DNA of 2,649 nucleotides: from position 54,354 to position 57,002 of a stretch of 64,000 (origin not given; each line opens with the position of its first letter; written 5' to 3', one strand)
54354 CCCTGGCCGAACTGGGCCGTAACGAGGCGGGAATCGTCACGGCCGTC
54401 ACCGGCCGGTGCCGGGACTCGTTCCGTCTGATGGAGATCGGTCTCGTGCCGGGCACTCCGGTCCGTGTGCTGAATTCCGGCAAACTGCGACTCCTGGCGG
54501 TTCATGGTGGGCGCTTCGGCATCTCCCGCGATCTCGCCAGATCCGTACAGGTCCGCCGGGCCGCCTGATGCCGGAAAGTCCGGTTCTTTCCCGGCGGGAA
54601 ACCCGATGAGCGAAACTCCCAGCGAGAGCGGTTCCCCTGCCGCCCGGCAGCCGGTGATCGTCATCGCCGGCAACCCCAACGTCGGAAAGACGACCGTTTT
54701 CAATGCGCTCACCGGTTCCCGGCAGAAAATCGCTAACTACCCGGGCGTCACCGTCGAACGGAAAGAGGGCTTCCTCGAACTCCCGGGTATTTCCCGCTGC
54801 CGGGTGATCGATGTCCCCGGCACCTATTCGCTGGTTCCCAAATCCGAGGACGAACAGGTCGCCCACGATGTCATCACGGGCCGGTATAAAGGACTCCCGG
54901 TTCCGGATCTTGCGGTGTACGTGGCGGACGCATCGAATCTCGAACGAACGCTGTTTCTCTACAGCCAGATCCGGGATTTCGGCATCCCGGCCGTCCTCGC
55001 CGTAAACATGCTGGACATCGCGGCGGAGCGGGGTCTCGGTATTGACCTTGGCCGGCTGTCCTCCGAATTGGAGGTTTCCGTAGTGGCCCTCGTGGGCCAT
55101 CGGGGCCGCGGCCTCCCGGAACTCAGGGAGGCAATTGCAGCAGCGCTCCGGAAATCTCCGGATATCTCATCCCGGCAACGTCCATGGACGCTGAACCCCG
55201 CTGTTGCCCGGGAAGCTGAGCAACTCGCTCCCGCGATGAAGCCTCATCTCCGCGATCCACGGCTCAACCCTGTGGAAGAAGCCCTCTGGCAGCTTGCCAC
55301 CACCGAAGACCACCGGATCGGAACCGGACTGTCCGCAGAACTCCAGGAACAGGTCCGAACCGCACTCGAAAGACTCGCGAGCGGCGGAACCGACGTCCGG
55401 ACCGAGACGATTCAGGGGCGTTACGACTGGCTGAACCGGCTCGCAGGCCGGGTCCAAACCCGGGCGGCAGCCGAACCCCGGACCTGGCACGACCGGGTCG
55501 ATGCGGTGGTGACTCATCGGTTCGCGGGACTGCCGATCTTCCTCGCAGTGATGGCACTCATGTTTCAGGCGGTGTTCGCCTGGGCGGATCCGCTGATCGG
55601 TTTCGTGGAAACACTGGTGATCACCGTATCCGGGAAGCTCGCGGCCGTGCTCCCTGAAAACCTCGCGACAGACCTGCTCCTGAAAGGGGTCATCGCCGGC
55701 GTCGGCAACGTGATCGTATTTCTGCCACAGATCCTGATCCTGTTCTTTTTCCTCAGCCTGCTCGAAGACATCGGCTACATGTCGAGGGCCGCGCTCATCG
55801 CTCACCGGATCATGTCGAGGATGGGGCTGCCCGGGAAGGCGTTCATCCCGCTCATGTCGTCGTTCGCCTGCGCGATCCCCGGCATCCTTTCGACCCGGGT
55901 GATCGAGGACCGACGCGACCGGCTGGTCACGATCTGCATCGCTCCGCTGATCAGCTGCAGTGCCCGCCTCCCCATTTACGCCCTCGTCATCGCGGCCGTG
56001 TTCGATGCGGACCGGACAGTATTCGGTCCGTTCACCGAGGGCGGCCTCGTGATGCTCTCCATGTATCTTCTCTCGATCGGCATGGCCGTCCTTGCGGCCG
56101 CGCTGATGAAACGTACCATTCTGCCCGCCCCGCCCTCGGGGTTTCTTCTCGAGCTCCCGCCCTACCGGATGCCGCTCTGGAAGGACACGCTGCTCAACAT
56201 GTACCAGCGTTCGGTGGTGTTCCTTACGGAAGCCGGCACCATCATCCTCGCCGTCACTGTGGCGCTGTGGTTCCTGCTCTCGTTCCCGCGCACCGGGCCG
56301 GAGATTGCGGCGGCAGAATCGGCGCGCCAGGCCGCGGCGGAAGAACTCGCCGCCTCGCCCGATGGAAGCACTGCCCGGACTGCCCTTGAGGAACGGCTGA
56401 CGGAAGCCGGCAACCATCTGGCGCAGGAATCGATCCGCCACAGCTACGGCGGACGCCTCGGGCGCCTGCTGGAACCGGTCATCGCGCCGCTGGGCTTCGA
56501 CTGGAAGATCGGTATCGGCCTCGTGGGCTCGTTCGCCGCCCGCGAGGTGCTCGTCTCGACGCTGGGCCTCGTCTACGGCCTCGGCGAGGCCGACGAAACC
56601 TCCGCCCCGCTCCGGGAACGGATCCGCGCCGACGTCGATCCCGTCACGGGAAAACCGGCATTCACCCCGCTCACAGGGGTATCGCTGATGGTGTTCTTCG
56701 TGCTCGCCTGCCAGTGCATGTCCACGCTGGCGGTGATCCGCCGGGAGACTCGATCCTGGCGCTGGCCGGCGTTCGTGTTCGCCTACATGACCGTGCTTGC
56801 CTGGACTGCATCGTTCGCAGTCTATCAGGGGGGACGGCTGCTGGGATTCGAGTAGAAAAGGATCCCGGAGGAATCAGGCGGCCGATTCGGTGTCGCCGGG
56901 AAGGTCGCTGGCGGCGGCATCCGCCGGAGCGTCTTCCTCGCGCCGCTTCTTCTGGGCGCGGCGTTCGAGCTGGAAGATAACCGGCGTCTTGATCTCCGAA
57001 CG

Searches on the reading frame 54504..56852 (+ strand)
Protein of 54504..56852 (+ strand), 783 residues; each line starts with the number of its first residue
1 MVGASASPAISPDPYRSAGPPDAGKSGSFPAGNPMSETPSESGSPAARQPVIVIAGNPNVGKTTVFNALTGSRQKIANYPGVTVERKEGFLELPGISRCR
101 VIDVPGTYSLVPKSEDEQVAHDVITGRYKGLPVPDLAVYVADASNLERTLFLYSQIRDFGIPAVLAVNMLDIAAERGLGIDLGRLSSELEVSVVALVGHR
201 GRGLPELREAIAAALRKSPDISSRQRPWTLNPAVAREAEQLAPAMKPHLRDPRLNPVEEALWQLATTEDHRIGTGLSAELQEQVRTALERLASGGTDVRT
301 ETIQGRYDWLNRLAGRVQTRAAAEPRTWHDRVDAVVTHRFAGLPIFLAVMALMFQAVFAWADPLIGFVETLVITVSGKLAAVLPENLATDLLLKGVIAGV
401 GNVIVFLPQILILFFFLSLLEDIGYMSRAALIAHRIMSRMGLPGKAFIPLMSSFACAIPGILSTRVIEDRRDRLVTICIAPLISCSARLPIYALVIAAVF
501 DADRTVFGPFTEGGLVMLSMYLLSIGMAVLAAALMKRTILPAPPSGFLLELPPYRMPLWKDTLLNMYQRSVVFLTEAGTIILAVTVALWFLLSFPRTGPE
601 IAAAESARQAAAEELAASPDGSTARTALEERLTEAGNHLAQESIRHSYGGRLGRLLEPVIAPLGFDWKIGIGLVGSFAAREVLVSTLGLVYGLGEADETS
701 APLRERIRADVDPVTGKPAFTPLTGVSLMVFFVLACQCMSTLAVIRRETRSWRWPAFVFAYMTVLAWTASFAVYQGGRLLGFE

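Call 3: search_protein_families(library=pfam, proteins=[window:54504-56852:+], max_evalue=0.01)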
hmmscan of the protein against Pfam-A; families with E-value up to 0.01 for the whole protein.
window:54504-56852:+ (783 aa): 6 families
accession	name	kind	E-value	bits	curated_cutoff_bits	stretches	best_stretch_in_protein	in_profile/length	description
PF02421.24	FeoB_N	-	6.5e-51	172.4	27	1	52-211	3-156/156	Ferrous iron transport protein B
PF07670.19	Gate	-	3.3e-35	121.1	29.6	2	403-497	1-102/104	Nucleoside recognition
PF07664.17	FeoB_C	-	1.3e-17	63.7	26.6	1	517-569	1-54/54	Ferrous iron transport protein B C terminus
PF01926.29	MMR_HSR1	-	1.6e-17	64.1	21.9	1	52-168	2-112/113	50S ribosome-binding GTPase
PF00009.33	GTP_EFTU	-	0.0058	16.7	26.5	0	128-212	87-183/188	Elongation factor Tu GTP binding domain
PF09439.16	SRPRB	-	0.0062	16.4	25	1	48-112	2-61/178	Signal recognition particle receptor beta subunit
